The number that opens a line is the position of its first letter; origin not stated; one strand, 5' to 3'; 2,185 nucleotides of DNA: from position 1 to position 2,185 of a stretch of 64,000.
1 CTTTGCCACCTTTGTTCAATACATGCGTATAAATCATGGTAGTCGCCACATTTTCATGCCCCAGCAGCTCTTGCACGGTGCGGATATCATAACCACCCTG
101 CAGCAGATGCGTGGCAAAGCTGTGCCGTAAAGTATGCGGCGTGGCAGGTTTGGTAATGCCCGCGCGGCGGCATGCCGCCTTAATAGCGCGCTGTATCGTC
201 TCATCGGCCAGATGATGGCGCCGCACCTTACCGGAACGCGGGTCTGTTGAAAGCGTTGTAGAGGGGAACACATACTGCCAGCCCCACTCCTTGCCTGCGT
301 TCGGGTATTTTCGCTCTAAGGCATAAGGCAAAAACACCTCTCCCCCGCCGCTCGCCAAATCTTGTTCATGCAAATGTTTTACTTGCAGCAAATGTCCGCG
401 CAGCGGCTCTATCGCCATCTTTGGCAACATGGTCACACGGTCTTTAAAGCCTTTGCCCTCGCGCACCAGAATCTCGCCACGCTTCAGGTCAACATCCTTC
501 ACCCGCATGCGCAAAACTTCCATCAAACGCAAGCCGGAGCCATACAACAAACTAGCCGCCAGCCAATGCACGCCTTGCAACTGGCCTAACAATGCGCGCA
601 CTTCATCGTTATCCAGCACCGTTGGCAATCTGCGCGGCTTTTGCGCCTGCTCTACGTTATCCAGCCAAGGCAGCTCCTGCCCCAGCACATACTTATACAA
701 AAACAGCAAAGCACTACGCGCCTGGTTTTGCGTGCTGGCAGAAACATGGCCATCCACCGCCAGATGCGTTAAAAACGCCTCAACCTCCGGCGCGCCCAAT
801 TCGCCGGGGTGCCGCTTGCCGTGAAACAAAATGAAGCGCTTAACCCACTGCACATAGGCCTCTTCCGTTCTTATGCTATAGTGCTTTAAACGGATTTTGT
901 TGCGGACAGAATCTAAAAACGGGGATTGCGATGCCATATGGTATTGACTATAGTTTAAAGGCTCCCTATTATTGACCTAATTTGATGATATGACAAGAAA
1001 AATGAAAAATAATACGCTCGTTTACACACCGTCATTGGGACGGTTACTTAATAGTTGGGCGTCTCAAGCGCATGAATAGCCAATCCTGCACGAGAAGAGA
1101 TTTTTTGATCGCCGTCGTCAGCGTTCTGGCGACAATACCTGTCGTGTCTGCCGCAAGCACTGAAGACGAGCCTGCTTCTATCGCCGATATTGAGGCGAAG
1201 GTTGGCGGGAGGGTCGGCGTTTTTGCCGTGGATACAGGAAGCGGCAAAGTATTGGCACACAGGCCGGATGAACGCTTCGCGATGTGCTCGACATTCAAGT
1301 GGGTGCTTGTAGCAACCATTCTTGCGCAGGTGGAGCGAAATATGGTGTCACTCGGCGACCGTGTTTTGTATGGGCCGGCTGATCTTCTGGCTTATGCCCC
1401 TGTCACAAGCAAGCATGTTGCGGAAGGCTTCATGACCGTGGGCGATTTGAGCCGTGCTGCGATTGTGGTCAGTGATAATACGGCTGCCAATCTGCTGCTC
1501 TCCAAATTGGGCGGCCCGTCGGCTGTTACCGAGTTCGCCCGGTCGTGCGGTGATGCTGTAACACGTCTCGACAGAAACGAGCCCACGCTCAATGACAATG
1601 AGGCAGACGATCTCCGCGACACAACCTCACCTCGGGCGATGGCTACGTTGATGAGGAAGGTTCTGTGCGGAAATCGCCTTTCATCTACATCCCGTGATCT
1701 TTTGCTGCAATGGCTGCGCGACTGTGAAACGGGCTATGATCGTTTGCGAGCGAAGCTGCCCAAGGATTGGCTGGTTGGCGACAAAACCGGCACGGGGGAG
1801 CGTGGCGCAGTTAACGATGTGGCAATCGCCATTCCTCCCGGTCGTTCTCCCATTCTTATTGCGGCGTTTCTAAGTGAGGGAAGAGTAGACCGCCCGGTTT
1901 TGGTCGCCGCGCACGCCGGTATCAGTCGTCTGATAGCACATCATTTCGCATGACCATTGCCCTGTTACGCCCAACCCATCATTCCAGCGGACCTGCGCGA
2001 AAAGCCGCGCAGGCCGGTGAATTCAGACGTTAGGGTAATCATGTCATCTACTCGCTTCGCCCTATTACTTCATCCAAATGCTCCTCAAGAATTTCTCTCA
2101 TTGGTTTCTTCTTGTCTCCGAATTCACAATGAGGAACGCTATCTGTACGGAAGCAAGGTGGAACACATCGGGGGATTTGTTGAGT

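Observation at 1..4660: Complete integron platform with six cassettes whose boundaries are internally self-consistent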

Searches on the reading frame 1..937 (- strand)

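Call 7: search_protein_families(library=ncbifam, proteins=[window:1-937:-], max_evalue=0.01)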
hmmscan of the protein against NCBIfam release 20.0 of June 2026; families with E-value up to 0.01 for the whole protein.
window:1-937:- (312 aa): 12 families
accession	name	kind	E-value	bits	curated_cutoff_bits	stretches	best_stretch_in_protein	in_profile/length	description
TIGR02249.1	integrase_gron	subfamily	1.7e-140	467.9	265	1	7-311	1-305/315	integron integrase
NF011946.0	PRK15417.1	equivalog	2.3e-117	392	435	1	7-311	16-320/337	integron integrase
NF040815.2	recomb_XerA_Arch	equivalog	1.4e-52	178.9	220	2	239-307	187-255/263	site-specific tyrosine recombinase/integron integrase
TIGR02224.1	recomb_XerC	equivalog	2.9e-45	154.9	335.15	2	241-306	212-277/295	tyrosine recombinase XerC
NF001399.0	PRK00283.1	subfamily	8.6e-45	153.2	279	1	24-308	26-285/300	tyrosine recombinase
TIGR02225.1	recomb_XerD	equivalog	6.4e-44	150.4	329.6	2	239-308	207-276/290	site-specific tyrosine recombinase XerD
NF002331.0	PRK01287.1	subfamily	2.2e-31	109.1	371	2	17-187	39-227/365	site-specific tyrosine recombinase XerC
NF003462.0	PRK05084.1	equivalog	2.4e-18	66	267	2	243-309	283-347/360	tyrosine recombinase XerS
NF007370.0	PRK09870.1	subfamily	3.2e-11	43.2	221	1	246-305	119-178/200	tyrosine-type DNA invertase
NF007371.0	PRK09871.1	subfamily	4.6e-11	42.6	222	1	241-305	109-173/198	tyrosine-type DNA invertase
NF040693.1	recomb_GmtY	equivalog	8.8e-05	21.9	340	1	249-305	371-431/441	gamma-mobile-trio recombinase GmtY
NF041502.1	integrase_1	equivalog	0.0012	17.7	350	1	247-306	301-360/484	site-specific integrase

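Call 8: search_protein_families(library=pfam, proteins=[window:1-937:-], max_evalue=0.01)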
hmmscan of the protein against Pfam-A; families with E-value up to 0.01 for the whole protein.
window:1-937:- (312 aa): 3 families
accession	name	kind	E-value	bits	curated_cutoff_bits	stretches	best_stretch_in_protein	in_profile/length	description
PF00589.27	Phage_integrase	-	9.4e-39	133.4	27.1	1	107-307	2-169/172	Phage integrase family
PF13495.12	Phage_int_SAM_4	-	3e-31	108.1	27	1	7-90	1-84/85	Phage integrase, N-terminal SAM-like domain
PF02899.23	Phage_int_SAM_1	-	0.00032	21.4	22.3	1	18-84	12-79/83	Phage integrase, N-terminal SAM-like domain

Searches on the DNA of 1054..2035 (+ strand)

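Call 15: search_dna_similar(query=window:1054-2035:+, collection=plasmids, mode=near)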
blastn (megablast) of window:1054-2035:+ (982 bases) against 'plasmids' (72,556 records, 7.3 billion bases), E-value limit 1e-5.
Records with a match: 1; places in all: 1; records where one place covers at least 80% of the query: 0.
Best place of each record, by identity: 80-90% 1.
By first word of the organism name: Citrobacter 1.
By predicted mobility (MOB-suite, as given by PLSDB): conjugative 1.
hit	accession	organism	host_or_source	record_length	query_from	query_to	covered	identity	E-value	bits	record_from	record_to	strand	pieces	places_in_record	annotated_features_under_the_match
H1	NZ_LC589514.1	Citrobacter freundii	-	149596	917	980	7%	85.9%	3e-8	68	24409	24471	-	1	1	none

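Call 40: search_with_rna_model(model_id=R1, sources=[L091, L092, L093, L095, L001, L009, L010, L018, L012, L011, L013, L014], max_evalue=0.01)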
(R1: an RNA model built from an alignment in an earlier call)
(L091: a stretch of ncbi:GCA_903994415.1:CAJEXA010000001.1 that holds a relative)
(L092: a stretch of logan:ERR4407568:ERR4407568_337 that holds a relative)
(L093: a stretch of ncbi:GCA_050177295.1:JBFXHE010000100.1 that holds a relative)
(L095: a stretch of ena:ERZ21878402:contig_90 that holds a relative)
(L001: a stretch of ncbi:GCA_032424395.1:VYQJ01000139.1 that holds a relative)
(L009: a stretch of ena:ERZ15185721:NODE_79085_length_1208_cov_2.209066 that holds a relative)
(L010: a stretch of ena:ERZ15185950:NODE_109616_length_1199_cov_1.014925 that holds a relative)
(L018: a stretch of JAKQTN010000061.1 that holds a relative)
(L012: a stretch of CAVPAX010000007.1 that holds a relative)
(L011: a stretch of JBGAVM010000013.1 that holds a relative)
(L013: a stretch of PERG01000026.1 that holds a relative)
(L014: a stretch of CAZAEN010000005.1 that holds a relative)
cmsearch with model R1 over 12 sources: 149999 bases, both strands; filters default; matches with E-value up to 0.01: 22.
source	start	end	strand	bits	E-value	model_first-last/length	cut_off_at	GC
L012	9370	9427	+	72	8.9e-17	1-64/64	no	0.55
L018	8620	8677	+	71.5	1.2e-16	1-64/64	no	0.53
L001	3350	3421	-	68.4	8.7e-16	1-64/64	no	0.65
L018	9110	9167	+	65.6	5e-15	1-64/64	no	0.53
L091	6206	6271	-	63.7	1.6e-14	1-64/64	no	0.65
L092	764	829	-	63.7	1.6e-14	1-64/64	no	0.65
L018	9586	9642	+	60.2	1.4e-13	1-64/64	no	0.49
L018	8174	8236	+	50.3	7e-11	1-64/64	no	0.57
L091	8898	8967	-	49.3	1.3e-10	1-64/64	no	0.61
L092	3456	3525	-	49.3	1.3e-10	1-64/64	no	0.61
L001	2716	2782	-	49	1.5e-10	1-64/64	no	0.63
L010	1039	1105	-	49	1.5e-10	1-64/64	no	0.63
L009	1022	1088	-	48.8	1.8e-10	1-64/64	no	0.64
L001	4716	4814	-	42.7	7.6e-09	1-64/64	no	0.64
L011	9242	9298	+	40.4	3.4e-08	1-64/64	no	0.51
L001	1039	1148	-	39.8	4.8e-08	1-64/64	no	0.61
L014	7452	7504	+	34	1.7e-06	1-64/64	no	0.51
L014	9368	9475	+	24.8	0.00057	1-64/64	no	0.58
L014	6158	6204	+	23.1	0.0016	1-64/64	no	0.55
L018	7116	7165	+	22.6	0.0022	5-60/64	no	0.58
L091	7128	7187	-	21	0.0059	1-64/64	no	0.67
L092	1686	1745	-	21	0.0059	1-64/64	no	0.67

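Call 52: search_dna_similar(query=window:1054-2035:+, collection=ecoli_genomes, mode=near)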
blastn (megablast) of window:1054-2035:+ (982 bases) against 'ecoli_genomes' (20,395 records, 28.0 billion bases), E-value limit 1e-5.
No match.

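Call 61: search_with_rna_model(model_id=R1, sources=[L112, L113, L114, L115, L116, L117, L118, L119, L120, L121, L124, L126, L128, L129, L096, L097, L098, L099, L100], max_evalue=0.01)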
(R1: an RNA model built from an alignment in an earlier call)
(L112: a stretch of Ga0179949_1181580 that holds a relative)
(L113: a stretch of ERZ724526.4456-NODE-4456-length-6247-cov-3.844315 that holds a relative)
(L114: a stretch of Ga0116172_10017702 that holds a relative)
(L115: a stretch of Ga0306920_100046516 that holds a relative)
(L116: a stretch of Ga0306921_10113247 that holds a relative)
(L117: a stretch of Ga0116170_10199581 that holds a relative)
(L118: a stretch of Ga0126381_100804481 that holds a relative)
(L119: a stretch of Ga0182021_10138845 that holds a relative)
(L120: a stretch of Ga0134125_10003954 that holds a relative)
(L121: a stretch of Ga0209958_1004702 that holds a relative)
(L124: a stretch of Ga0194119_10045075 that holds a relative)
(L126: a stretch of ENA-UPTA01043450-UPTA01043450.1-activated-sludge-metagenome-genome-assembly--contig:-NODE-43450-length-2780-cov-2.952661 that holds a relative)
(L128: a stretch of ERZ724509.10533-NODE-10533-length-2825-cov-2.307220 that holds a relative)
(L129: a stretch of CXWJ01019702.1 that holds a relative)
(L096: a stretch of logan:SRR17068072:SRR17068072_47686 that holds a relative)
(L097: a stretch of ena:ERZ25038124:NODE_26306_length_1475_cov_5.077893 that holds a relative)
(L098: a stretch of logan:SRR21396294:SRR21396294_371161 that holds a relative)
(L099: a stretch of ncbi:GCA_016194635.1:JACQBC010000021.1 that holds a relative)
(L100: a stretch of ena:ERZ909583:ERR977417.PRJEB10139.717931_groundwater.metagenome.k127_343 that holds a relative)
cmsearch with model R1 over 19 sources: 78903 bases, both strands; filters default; matches with E-value up to 0.01: 18.
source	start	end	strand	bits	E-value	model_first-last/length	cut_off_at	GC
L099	3535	3597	-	65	3.8e-15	1-64/64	no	0.62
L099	2162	2224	-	60.7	5.5e-14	1-64/64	no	0.6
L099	4418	4480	-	60.1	7.8e-14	1-64/64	no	0.57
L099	3913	3975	-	59.4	1.2e-13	1-64/64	no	0.62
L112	1051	1117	-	50.6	3e-11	1-64/64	no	0.6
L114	2921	2987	-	49.9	4.6e-11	1-64/64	no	0.63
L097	1420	1475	-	47.8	1.8e-10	2-64/64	5'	0.57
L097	1029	1095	-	46.8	3.2e-10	1-64/64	no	0.63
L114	3431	3542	-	43.8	2.1e-09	1-64/64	no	0.56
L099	5368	5427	-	39.8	2.5e-08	1-64/64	no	0.48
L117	336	398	-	39.7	2.7e-08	1-64/64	no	0.67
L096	10865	10925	-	33.2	1.5e-06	7-64/64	5'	0.64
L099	697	786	-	30.2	1e-05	1-64/64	no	0.66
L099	1628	1705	-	26.8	8.6e-05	1-64/64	no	0.67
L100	2470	2563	-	23.7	0.0006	1-64/64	no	0.57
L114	4501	4587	-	23.5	0.00065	1-64/64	no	0.68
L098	1112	1158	-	22.6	0.0012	21-64/64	5'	0.68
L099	2963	3021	-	20.9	0.0034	1-64/64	no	0.59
